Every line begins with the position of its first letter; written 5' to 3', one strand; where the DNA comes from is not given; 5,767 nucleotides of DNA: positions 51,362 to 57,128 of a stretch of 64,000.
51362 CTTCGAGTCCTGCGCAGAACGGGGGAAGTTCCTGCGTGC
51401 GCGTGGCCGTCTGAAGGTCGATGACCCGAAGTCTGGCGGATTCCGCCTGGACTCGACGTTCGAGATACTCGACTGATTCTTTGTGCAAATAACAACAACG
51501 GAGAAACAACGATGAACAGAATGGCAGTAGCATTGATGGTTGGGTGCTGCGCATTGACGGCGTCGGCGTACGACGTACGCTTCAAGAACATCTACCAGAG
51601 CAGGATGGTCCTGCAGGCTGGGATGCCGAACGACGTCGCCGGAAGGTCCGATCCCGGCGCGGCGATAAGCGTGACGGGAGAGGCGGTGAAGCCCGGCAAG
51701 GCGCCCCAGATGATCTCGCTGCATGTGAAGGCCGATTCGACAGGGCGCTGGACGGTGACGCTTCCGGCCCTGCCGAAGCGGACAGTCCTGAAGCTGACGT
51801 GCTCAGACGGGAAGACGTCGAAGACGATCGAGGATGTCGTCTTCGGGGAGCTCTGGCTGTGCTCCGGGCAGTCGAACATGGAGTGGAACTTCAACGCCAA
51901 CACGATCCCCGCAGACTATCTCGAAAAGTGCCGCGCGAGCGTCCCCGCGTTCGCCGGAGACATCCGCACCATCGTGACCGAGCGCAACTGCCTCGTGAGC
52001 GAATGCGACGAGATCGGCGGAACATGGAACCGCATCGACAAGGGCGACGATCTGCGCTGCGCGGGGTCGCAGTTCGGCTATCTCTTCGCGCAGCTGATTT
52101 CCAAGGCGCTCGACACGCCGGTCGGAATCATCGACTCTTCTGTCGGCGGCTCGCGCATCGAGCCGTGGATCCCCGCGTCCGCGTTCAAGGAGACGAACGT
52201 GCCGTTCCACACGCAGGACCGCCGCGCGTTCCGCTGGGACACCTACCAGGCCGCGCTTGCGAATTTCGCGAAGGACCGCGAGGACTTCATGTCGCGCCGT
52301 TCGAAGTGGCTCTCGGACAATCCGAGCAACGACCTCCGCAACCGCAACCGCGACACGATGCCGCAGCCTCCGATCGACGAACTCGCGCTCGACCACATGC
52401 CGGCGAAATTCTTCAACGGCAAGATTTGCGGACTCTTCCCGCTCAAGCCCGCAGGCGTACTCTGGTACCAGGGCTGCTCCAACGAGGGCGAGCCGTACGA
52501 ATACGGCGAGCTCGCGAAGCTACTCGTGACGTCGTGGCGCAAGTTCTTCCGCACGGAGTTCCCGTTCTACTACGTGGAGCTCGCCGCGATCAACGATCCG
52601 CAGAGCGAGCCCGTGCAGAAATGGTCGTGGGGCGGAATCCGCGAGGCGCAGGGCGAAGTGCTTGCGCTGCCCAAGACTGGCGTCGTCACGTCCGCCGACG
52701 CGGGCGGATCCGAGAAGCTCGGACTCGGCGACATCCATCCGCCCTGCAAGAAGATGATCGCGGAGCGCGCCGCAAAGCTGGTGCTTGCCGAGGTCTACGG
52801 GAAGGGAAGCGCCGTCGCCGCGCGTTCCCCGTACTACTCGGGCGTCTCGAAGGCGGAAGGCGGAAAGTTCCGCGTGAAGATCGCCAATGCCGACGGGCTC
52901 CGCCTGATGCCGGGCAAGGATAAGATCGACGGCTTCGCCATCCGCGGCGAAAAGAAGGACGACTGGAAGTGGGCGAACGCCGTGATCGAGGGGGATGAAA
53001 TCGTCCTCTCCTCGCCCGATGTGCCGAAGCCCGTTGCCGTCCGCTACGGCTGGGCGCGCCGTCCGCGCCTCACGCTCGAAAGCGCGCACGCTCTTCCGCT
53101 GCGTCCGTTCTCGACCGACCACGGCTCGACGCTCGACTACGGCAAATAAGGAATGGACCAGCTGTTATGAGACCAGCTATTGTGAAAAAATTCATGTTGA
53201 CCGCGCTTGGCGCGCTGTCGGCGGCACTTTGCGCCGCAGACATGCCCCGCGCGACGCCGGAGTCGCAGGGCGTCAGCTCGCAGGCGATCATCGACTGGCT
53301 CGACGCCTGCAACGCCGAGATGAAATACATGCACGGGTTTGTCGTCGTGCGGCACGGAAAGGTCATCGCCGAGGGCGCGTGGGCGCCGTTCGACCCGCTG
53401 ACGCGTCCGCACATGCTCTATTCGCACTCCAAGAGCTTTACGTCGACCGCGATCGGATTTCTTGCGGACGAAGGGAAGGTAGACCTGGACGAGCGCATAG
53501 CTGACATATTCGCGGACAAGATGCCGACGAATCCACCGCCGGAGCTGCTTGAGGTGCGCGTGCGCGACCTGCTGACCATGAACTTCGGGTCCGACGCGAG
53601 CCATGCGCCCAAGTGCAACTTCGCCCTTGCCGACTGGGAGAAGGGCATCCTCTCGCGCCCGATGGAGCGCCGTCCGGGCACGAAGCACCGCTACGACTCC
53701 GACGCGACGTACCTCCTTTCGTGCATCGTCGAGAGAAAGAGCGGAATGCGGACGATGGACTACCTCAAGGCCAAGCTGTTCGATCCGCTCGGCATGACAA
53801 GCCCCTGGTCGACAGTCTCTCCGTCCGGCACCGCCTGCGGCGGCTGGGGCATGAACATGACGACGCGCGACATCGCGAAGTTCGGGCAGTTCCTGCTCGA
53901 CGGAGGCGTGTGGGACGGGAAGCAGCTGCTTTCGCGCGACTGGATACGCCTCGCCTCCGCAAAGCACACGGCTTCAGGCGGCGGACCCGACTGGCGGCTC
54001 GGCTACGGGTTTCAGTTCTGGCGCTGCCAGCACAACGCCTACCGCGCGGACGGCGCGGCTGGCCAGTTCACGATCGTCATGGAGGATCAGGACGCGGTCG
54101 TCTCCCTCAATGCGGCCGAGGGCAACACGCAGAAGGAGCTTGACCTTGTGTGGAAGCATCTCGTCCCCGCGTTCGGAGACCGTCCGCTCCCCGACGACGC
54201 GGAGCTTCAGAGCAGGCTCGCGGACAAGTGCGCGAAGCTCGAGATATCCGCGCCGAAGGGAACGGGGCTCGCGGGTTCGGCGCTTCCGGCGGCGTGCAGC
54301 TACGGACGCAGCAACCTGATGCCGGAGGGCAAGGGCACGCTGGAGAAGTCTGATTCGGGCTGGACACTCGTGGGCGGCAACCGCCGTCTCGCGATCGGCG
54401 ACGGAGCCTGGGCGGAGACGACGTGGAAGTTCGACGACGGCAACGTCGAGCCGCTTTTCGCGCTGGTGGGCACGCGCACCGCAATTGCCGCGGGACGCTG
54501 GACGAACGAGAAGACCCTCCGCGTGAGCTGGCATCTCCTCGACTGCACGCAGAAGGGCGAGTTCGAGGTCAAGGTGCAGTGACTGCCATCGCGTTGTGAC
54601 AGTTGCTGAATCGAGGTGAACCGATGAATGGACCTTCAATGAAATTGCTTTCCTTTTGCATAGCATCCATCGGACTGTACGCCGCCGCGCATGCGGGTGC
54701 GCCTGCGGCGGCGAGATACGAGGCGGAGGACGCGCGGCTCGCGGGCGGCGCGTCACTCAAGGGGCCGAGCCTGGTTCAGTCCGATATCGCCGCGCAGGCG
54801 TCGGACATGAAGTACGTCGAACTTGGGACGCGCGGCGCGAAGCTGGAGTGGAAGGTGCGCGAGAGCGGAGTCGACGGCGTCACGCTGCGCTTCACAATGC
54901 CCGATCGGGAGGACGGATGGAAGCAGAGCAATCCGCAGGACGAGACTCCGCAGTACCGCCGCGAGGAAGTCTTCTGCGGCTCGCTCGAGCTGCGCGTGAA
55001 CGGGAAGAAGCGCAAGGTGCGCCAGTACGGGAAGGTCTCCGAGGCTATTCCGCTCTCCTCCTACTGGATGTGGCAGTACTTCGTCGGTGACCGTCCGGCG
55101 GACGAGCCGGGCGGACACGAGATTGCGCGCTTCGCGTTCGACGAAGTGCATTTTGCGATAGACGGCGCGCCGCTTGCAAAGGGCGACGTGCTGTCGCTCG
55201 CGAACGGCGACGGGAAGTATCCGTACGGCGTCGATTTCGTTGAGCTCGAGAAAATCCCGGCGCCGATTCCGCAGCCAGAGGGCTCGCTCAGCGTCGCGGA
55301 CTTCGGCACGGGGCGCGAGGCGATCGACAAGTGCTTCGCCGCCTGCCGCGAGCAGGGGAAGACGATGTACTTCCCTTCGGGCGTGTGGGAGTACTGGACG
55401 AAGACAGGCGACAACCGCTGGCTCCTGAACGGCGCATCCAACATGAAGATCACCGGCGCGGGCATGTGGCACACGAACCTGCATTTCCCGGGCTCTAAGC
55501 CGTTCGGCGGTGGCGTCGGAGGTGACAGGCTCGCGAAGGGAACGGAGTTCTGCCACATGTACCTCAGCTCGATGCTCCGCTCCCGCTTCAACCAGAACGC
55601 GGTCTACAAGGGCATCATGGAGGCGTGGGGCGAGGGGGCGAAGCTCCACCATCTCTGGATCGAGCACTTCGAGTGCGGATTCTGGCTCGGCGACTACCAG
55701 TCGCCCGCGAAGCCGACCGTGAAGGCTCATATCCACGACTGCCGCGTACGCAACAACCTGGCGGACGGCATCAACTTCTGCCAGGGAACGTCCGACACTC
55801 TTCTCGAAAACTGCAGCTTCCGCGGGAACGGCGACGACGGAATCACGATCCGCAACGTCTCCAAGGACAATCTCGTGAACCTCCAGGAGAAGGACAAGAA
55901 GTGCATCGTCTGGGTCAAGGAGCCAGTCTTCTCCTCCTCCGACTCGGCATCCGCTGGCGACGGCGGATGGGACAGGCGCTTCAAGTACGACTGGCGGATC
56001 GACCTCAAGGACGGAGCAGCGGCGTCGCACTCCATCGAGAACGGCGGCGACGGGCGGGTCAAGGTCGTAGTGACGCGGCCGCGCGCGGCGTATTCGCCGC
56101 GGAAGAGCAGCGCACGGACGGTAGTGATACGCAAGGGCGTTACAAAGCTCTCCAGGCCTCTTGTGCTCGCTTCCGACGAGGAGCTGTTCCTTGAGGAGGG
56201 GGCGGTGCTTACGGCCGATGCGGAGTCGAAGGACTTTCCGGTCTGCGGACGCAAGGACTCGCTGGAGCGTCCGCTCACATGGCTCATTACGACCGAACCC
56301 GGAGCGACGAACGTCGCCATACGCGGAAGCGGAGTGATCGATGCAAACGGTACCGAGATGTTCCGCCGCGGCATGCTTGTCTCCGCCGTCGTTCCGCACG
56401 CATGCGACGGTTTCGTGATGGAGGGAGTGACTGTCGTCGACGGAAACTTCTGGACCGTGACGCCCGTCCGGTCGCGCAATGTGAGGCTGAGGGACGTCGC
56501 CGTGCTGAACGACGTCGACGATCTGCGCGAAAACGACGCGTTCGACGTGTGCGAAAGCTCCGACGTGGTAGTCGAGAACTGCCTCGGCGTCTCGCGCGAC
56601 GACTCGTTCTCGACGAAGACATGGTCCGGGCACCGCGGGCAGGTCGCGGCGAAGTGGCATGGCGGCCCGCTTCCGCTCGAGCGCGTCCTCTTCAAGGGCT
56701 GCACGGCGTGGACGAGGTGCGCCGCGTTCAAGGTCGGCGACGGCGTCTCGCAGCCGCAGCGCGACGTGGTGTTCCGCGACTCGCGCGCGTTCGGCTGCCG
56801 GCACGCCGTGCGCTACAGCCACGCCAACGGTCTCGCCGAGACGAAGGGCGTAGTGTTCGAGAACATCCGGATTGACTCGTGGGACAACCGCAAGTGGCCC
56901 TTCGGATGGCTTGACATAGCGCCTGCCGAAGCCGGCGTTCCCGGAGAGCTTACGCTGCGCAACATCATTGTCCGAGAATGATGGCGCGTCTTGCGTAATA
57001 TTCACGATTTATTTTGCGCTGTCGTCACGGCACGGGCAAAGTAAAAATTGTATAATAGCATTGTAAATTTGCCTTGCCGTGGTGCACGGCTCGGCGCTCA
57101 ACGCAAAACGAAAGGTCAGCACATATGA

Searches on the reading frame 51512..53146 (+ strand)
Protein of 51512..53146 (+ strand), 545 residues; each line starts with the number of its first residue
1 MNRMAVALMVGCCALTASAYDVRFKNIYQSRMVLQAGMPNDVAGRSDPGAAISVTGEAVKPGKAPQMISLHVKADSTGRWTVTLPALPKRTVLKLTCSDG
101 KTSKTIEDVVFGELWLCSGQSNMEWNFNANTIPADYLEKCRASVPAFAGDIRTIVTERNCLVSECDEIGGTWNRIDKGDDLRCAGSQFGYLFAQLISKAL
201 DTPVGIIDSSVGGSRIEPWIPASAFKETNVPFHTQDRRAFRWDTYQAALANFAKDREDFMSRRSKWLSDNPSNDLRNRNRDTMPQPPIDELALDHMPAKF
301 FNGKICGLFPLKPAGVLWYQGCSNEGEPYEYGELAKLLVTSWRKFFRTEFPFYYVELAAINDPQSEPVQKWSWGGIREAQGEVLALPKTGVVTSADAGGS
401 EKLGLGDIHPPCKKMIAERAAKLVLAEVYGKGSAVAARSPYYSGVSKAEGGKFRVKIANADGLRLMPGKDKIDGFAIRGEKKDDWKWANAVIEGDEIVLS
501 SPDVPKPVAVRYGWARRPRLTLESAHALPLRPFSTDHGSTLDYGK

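Call 7: search_protein_families(library=pfam, proteins=[window:51512-53146:+], max_evalue=0.01)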
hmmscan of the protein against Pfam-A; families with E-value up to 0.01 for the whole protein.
window:51512-53146:+ (545 aa): 1 family
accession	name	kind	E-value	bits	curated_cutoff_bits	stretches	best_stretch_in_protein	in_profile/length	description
PF03629.24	SASA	-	4.7e-12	46.4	24.8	2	113-222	3-101/226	Carbohydrate esterase, sialic acid-specific acetylesterase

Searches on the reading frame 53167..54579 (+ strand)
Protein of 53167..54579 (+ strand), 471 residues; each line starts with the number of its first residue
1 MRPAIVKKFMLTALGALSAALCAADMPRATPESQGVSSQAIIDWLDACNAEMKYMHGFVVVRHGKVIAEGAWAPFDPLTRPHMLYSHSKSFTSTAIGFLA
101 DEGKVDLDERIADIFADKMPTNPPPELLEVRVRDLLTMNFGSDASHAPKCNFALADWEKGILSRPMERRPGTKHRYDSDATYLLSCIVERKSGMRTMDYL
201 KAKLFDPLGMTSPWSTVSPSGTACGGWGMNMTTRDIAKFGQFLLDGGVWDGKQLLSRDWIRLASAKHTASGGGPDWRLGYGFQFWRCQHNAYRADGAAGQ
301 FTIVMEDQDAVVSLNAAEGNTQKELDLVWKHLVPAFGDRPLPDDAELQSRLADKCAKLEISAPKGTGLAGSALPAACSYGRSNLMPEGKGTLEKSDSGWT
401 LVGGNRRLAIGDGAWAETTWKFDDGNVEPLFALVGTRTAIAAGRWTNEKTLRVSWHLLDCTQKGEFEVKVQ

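Call 7: search_protein_families(library=pfam, proteins=[window:53167-54579:+], max_evalue=0.01)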
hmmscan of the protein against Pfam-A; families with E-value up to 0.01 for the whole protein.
window:53167-54579:+ (471 aa): 1 family
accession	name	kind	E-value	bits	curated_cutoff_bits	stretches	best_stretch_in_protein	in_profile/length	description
PF00144.29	Beta-lactamase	-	5.7e-33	114.9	27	1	58-314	19-306/329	Beta-lactamase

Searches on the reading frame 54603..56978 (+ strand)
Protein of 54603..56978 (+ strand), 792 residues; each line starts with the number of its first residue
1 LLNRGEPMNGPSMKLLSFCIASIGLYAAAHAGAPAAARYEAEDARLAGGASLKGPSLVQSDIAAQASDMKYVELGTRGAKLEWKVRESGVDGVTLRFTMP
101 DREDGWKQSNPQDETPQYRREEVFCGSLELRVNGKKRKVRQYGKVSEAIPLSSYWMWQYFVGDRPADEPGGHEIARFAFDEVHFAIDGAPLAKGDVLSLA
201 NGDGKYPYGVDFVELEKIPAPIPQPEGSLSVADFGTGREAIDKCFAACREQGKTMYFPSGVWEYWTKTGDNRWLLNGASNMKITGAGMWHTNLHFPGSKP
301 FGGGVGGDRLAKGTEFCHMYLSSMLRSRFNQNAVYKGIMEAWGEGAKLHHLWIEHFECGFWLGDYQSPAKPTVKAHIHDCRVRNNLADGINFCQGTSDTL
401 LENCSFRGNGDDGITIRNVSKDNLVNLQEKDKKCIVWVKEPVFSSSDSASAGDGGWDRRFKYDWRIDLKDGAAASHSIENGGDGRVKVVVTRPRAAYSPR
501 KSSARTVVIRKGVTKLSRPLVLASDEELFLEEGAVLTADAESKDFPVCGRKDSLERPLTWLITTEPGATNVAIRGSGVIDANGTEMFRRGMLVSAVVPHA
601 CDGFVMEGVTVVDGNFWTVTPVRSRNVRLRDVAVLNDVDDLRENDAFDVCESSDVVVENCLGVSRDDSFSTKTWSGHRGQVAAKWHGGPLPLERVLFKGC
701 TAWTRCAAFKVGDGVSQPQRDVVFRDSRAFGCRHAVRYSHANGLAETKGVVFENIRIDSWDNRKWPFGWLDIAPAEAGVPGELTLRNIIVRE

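Call 7: search_protein_families(library=pfam, proteins=[window:54603-56978:+], max_evalue=0.01)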
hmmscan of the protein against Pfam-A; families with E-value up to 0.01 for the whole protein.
window:54603-56978:+ (792 aa): 4 families
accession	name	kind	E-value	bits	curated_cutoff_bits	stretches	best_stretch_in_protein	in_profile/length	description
PF22815.2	CatAgl_D1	-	4.1e-20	72.8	27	2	38-105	6-72/159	Alpha-1,3-glucanase catalytic domain D1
PF22816.2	CatAgl_D2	-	3.5e-13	49.6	27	1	246-416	15-173/389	Alpha-1,3-glucanase catalytic domain D2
PF13229.12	Beta_helix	-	3e-06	27.4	25.9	1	347-423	81-151/158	Right handed beta helix region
PF00295.23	Glyco_hydro_28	-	9.3e-05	22.1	22.9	1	568-672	58-169/324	Glycosyl hydrolases family 28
